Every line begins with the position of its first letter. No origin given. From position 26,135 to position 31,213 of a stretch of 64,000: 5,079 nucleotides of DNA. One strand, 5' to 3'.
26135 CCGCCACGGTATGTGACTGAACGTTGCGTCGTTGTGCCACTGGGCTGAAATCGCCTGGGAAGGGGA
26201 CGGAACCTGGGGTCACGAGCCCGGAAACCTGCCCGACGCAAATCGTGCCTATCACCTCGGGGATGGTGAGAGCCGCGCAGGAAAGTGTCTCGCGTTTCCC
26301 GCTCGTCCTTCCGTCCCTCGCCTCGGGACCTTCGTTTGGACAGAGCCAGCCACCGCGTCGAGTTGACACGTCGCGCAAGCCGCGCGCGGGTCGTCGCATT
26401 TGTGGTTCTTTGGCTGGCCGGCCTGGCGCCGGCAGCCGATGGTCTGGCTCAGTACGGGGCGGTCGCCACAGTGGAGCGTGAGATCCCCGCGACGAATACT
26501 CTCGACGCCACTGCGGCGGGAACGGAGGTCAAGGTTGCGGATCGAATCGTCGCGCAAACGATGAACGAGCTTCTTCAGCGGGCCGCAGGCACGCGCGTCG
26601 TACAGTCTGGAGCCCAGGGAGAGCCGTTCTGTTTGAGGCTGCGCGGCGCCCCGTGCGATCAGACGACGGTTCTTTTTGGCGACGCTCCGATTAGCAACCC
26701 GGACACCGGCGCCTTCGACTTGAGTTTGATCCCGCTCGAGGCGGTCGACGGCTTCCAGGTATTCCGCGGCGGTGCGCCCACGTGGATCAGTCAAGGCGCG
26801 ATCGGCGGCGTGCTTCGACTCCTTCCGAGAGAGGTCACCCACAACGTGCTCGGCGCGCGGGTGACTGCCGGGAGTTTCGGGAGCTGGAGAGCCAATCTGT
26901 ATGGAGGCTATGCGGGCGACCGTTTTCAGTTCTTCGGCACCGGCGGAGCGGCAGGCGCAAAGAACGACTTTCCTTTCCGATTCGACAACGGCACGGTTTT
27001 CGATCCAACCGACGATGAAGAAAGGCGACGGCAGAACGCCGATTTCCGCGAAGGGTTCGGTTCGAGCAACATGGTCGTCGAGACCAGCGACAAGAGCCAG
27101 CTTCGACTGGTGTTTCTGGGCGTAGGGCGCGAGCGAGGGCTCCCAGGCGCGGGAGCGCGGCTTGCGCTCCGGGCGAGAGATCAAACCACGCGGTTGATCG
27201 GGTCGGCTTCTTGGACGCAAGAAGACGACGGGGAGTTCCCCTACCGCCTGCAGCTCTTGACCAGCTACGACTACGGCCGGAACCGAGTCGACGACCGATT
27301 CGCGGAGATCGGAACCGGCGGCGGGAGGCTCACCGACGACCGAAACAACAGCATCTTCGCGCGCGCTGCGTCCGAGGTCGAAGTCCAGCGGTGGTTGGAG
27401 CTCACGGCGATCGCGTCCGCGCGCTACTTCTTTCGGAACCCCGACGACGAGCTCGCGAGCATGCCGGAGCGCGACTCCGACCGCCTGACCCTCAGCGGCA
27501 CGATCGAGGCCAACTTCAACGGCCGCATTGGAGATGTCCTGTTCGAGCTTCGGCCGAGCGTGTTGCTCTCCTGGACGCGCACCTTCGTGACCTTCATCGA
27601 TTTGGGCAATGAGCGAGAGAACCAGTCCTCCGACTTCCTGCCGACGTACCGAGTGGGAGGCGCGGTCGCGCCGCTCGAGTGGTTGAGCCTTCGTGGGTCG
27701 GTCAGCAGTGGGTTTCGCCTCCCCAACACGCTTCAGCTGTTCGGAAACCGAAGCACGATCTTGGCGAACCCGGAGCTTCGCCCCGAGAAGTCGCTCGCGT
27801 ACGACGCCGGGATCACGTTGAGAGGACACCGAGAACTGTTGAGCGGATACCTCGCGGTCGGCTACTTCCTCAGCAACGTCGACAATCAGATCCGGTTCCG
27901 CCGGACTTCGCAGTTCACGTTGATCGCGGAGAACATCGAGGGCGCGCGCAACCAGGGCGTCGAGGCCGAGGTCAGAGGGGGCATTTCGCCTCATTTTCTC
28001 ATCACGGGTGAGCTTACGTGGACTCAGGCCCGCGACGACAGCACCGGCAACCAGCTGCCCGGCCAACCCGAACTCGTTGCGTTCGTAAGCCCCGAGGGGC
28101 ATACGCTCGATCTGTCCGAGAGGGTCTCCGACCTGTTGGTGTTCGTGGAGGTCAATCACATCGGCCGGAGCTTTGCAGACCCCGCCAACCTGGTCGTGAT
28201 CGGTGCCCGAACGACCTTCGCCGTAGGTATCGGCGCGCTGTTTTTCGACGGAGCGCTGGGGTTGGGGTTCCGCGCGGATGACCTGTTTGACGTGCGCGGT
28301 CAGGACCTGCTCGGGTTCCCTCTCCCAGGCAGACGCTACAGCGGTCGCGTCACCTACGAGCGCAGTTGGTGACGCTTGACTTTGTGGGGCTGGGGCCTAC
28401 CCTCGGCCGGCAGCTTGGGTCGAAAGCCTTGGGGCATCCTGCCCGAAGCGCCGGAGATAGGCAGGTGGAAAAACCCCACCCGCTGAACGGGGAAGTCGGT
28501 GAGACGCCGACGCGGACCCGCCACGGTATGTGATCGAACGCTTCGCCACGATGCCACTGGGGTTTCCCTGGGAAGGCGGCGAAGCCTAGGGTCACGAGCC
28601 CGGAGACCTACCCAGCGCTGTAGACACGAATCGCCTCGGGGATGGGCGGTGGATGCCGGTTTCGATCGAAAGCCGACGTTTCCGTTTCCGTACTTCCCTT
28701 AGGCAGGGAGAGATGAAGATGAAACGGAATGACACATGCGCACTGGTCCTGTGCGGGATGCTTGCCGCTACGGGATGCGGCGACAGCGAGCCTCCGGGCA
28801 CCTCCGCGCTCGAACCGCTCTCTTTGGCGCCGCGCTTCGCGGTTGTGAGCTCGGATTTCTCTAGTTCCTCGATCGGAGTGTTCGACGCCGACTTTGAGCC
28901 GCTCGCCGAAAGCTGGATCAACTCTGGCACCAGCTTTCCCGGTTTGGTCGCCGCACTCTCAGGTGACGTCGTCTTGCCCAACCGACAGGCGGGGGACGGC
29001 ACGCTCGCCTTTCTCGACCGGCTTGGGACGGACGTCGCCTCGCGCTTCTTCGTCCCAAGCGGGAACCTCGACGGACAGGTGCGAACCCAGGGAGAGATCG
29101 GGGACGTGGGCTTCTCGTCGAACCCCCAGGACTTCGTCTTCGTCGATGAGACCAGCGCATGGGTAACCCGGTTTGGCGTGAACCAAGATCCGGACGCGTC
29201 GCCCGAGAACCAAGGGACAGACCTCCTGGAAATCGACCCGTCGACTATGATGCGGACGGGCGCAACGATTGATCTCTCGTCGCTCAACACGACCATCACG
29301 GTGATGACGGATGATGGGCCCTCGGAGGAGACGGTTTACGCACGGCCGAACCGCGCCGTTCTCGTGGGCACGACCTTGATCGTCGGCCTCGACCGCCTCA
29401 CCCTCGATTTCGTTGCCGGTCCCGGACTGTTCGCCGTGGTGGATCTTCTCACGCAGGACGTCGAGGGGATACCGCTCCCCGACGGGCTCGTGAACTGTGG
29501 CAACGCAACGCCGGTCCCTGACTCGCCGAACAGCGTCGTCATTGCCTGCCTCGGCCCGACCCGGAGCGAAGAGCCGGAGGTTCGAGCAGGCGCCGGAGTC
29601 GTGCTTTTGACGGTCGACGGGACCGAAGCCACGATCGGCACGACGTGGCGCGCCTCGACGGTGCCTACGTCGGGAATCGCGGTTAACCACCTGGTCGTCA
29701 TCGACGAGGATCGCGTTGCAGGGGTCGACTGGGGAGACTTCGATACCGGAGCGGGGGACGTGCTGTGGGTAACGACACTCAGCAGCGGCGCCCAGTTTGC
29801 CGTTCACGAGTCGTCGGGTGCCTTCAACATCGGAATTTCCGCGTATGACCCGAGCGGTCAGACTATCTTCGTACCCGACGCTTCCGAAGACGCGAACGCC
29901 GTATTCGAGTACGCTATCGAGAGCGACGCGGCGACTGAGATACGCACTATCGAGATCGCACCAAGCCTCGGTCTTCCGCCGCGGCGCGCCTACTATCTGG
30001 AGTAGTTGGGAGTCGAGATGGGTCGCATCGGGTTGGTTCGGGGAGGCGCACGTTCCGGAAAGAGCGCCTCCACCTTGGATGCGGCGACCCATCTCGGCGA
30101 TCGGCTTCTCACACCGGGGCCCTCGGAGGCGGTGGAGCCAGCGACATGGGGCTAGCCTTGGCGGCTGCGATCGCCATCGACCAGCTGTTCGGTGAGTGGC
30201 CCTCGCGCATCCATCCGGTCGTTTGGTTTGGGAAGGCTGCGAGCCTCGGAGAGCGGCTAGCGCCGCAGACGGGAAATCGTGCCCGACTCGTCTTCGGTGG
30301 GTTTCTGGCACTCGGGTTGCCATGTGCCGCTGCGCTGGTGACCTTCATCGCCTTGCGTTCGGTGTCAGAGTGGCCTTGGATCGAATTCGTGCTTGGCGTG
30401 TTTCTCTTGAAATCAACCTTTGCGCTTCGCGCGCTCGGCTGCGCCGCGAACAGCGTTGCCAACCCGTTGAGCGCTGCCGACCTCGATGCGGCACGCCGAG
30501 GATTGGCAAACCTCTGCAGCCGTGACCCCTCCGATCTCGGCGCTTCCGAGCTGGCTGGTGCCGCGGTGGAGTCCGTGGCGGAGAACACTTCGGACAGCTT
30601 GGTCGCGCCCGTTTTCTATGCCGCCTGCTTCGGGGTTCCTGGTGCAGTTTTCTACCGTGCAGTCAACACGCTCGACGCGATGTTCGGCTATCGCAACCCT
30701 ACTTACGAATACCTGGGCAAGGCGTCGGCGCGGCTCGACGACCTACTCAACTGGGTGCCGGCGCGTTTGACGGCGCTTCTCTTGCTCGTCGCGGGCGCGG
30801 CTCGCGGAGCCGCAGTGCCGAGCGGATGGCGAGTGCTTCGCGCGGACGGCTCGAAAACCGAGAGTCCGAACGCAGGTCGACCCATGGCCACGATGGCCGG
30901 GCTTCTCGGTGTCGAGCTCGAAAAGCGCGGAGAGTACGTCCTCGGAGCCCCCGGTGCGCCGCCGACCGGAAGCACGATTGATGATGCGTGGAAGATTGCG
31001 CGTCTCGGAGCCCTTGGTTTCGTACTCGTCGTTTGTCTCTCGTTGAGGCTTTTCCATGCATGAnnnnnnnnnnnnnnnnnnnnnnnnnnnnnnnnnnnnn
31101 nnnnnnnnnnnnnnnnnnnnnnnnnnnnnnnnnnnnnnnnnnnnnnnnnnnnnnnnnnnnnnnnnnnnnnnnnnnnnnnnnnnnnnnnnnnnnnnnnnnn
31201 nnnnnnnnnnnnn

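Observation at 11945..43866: Recurrent 15-bp palindrome TGCAA-N5-TTGCA in seven promoter regions: candidate Zur-type zinc-starvation regulon spanning 32 kb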

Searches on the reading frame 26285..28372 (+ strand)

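Call 16: search_protein_families(library=pfam, proteins=[window:26285-28372:+])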
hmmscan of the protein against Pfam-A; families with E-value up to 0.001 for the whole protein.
window:26285-28372:+ (695 aa): 2 families
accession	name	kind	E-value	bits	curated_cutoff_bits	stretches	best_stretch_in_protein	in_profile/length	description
PF00593.30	TonB_dep_Rec_b-barrel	-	3.3e-26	93.6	27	1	206-645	29-415/436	TonB dependent receptor-like, beta-barrel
PF07715.20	Plug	-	1.4e-10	42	23.9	1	89-176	21-107/107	TonB-dependent Receptor Plug Domain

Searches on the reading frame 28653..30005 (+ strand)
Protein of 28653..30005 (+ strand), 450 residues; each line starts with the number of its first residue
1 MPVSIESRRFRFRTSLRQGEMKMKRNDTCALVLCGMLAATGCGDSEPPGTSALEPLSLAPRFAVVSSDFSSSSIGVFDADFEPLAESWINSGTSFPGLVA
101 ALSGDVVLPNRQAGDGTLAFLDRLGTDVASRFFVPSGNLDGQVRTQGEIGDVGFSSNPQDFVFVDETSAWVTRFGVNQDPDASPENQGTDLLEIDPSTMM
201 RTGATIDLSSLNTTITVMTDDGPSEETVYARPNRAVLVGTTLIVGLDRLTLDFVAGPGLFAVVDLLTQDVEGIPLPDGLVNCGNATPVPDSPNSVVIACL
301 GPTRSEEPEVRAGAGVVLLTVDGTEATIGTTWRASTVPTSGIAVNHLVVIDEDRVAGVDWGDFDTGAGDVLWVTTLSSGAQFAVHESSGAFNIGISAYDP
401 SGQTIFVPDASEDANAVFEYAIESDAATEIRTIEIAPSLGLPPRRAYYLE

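Call 16: search_protein_families(library=pfam, proteins=[window:28653-30005:+])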
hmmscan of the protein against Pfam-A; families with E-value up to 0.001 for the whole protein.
window:28653-30005:+ (450 aa): 0 families

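Call 55: search_protein_families(library=pfam, proteins=[window:28653-30005:+], max_evalue=0.001)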
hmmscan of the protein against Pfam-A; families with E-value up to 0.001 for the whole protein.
window:28653-30005:+ (450 aa): 0 families

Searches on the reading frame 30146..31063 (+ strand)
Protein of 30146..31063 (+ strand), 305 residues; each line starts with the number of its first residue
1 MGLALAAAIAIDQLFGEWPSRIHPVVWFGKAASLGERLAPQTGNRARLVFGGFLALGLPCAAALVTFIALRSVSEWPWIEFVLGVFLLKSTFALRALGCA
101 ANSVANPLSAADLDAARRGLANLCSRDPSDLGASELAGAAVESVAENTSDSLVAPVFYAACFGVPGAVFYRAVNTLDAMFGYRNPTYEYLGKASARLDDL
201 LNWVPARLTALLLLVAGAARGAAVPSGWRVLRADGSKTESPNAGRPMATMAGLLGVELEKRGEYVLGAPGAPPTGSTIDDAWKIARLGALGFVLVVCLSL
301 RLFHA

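Call 16: search_protein_families(library=pfam, proteins=[window:30146-31063:+])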
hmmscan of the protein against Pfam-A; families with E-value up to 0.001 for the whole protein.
window:30146-31063:+ (305 aa): 1 family
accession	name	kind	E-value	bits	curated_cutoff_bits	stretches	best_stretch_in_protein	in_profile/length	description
PF03186.18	CobD_Cbib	-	4.2e-88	295.7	34.4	1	5-276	1-265/282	CobD/Cbib protein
